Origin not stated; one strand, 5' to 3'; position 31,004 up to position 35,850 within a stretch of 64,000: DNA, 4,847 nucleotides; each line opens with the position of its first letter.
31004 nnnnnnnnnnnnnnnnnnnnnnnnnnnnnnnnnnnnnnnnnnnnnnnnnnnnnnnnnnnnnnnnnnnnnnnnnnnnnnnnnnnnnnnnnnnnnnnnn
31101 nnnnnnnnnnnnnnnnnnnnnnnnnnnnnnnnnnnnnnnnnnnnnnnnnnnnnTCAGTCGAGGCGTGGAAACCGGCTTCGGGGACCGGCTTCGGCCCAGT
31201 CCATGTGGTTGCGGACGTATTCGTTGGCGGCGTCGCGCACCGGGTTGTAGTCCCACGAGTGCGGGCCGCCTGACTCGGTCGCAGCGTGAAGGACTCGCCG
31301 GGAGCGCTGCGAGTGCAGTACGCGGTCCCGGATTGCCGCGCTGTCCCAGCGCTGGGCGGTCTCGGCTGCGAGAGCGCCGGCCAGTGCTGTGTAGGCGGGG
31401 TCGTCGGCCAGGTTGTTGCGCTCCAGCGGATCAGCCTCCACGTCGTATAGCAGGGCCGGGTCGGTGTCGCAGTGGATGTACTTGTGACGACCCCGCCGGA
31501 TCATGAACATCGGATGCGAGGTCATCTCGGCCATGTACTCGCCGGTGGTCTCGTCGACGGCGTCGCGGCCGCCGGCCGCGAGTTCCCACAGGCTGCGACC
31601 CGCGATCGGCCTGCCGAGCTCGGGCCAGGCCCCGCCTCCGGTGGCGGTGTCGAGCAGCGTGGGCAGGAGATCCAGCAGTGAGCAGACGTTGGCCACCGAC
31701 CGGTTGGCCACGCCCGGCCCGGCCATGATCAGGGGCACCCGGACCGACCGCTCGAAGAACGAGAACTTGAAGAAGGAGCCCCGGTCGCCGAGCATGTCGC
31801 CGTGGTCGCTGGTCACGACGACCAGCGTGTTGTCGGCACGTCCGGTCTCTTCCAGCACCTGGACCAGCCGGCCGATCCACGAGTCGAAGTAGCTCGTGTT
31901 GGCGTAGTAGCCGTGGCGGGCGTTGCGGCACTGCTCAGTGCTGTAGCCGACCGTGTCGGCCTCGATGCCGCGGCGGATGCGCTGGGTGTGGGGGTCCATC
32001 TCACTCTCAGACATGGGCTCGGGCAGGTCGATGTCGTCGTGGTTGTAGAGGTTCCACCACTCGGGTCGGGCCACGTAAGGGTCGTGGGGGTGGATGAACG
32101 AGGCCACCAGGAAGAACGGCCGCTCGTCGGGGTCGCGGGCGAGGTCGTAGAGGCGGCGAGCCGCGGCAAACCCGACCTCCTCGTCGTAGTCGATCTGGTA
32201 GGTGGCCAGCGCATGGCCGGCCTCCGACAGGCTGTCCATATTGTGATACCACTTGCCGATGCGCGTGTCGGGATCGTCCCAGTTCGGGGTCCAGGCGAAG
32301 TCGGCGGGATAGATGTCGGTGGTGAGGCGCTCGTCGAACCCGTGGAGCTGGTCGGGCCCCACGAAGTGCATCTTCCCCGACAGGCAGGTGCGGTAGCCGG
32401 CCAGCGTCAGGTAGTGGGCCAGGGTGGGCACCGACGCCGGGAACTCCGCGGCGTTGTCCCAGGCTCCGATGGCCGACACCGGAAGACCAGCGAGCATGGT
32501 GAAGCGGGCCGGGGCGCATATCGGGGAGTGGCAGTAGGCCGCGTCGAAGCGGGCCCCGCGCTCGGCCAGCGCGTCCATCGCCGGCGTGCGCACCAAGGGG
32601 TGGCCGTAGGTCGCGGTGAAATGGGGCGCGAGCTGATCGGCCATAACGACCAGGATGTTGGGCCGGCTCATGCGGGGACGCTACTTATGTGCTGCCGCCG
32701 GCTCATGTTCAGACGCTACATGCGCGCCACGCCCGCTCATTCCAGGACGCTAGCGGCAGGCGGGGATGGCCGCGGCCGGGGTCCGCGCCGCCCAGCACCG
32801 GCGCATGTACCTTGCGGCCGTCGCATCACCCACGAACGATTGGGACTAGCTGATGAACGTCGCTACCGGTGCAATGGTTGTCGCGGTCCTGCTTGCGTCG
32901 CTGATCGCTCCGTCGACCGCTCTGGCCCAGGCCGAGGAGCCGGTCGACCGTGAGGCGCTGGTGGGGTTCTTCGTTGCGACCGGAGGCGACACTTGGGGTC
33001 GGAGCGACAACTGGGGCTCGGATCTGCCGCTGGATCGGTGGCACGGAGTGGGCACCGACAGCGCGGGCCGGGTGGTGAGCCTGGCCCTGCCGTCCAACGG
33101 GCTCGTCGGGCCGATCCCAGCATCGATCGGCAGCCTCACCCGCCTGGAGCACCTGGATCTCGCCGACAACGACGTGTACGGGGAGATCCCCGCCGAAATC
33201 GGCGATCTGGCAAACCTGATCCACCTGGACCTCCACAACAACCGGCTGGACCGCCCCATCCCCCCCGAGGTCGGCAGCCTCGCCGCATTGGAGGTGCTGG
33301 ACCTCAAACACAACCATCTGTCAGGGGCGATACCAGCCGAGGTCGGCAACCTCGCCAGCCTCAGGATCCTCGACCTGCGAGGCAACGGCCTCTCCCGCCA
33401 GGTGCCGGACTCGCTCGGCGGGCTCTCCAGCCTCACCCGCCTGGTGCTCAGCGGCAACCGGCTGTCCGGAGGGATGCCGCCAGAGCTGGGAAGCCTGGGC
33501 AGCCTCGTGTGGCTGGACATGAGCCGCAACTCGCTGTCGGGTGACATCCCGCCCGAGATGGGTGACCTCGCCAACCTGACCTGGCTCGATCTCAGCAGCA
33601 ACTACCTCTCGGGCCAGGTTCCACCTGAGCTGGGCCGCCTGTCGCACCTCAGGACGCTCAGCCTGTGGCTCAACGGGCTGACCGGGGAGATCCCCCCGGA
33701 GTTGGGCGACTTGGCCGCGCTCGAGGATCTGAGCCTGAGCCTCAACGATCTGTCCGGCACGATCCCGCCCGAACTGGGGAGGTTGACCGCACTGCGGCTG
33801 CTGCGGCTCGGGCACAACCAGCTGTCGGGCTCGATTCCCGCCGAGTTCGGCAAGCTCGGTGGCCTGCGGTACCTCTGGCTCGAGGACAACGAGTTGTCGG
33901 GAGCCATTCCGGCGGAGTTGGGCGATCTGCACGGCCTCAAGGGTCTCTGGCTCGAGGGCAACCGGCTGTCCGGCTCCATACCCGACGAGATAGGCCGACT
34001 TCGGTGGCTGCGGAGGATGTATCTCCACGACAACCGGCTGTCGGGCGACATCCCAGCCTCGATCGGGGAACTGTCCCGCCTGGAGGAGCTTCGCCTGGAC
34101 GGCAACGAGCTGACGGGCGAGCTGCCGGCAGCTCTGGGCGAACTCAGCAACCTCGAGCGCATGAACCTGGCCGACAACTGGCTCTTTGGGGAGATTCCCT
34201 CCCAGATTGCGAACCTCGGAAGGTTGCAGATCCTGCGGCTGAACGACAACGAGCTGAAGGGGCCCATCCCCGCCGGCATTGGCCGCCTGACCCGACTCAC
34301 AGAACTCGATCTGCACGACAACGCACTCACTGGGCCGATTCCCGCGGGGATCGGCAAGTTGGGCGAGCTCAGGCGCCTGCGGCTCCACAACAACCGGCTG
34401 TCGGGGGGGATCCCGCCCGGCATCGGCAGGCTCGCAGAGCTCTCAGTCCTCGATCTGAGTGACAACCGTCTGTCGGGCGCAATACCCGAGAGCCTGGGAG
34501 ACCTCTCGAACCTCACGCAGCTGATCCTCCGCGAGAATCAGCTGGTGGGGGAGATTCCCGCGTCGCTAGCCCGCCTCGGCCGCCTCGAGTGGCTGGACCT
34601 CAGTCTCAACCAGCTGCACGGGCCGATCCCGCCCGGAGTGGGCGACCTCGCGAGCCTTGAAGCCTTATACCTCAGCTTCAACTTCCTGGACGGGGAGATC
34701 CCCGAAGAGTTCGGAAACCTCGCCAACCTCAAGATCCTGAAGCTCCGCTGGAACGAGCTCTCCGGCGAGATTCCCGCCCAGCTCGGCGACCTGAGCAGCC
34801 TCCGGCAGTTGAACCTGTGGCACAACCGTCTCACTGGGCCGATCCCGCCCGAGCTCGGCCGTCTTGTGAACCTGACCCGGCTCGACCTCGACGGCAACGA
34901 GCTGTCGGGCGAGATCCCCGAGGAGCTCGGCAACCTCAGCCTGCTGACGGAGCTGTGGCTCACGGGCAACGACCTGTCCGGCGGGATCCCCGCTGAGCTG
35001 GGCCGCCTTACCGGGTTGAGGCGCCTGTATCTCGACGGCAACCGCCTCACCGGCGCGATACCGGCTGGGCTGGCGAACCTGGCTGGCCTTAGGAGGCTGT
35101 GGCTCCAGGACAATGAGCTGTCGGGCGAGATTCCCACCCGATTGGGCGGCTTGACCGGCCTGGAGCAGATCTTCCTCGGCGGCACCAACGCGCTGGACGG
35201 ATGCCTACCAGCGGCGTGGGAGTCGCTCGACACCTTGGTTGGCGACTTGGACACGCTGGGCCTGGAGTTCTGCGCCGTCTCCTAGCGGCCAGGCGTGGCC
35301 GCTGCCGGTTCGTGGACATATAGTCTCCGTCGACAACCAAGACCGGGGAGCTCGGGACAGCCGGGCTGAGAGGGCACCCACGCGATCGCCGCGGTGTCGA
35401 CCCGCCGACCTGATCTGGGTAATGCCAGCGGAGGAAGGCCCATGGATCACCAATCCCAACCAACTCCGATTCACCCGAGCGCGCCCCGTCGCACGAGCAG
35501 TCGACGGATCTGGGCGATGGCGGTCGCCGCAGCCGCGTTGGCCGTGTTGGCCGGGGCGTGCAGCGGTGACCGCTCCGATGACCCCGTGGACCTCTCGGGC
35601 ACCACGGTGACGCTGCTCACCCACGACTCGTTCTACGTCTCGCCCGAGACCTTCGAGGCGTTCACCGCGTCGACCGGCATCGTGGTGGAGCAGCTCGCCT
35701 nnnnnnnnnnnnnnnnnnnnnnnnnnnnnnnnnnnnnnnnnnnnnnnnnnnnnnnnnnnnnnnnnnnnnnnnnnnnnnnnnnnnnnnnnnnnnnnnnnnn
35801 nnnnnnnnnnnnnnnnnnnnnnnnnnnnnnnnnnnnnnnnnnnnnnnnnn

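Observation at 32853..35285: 810-aa secreted protein made of 29 uninterrupted plant-type (24-residue) LRRs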

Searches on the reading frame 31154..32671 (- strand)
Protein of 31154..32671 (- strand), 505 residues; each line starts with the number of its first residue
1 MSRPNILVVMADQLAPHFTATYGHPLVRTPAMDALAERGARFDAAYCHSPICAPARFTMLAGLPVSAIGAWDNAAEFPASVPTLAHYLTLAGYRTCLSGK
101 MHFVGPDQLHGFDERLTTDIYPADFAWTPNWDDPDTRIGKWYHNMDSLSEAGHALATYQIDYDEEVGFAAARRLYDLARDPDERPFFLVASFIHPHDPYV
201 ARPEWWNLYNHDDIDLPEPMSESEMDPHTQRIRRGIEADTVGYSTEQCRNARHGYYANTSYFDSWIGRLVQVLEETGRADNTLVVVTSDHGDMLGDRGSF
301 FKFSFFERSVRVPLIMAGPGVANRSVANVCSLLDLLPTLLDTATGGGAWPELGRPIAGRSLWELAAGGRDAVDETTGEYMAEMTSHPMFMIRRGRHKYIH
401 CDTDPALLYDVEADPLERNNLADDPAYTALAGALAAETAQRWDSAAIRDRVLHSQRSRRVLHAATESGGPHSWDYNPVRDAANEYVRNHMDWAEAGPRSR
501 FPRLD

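Call 36: search_protein_families(library=pfam, proteins=[window:31154-32671:-], max_evalue=10)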
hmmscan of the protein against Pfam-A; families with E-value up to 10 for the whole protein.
window:31154-32671:- (505 aa): 7 families
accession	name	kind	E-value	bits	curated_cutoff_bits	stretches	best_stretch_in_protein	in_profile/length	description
PF00884.28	Sulfatase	-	1.6e-44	152.9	25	1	4-343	1-299/301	Sulfatase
PF12411.13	Choline_sulf_C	-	3.8e-18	65.5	27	1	450-501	2-53/53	Choline sulfatase enzyme C terminal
PF16347.10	SGSH_C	-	2.3e-12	47.7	29.3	1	295-437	1-147/154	N-sulphoglucosamine sulphohydrolase, C-terminal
PF01663.27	Phosphodiest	-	1.4e-08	35.1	23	2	257-291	186-220/342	Type I phosphodiesterase / nucleotide pyrophosphatase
PF14707.11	Sulfatase_C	-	6.1e-05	24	30.9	1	403-440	53-91/127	C-terminal region of aryl-sulfatase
PF02995.22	DUF229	-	0.13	11.4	25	1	252-296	303-347/496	Protein of unknown function (DUF229)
PF07394.17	DUF1501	-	0.18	11.4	27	1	260-291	269-300/390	Protein of unknown function (DUF1501)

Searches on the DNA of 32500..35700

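Call 80: search_rna_families(source=window, start=32500, end=35700, threshold=gathering)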
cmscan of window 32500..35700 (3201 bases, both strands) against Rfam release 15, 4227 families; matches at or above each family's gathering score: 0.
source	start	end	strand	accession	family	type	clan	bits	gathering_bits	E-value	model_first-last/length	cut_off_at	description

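Call 81: search_rna_families(source=window, start=35250, end=35560, threshold=evalue, max_evalue=1, show_alignments=1)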
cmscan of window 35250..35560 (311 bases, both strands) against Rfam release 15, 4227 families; matches with E-value up to 1: 1.
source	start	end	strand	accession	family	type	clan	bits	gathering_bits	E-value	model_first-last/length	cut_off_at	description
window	35334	35453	+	RF00059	TPP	Cis-reg; riboswitch;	-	52.9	54.3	8e-10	1-105/105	no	TPP riboswitch aptamer (THI element)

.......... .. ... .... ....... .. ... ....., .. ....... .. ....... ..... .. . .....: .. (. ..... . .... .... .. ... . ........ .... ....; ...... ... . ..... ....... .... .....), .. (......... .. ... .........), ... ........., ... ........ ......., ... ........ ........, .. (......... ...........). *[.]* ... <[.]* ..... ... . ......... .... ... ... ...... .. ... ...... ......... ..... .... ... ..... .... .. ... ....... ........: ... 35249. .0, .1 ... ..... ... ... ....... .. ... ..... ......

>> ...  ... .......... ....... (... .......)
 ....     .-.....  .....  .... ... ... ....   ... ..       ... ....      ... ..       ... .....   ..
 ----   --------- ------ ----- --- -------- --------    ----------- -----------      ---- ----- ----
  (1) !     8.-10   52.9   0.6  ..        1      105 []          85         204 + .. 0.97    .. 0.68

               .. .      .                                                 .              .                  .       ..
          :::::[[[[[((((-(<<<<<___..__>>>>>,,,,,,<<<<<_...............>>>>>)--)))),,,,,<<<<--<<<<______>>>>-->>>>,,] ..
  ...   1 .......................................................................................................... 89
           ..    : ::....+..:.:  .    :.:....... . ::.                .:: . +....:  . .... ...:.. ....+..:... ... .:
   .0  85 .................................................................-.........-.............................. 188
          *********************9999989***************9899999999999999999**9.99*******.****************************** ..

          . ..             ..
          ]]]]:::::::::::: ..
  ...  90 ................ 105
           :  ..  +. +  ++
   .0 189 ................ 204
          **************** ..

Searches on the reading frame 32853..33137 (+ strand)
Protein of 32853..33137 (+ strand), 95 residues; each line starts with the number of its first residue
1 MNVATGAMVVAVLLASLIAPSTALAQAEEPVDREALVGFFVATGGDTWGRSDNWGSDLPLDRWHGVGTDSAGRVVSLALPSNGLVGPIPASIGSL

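Call 36: search_protein_families(library=pfam, proteins=[window:32853-33137:+], max_evalue=10)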
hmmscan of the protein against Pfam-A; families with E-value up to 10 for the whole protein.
seq(95 aa): 1 family
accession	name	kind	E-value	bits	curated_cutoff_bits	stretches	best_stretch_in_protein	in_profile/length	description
PF18805.7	LRR_10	-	0.095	12.9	30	1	35-79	20-67/67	Leucine-rich repeat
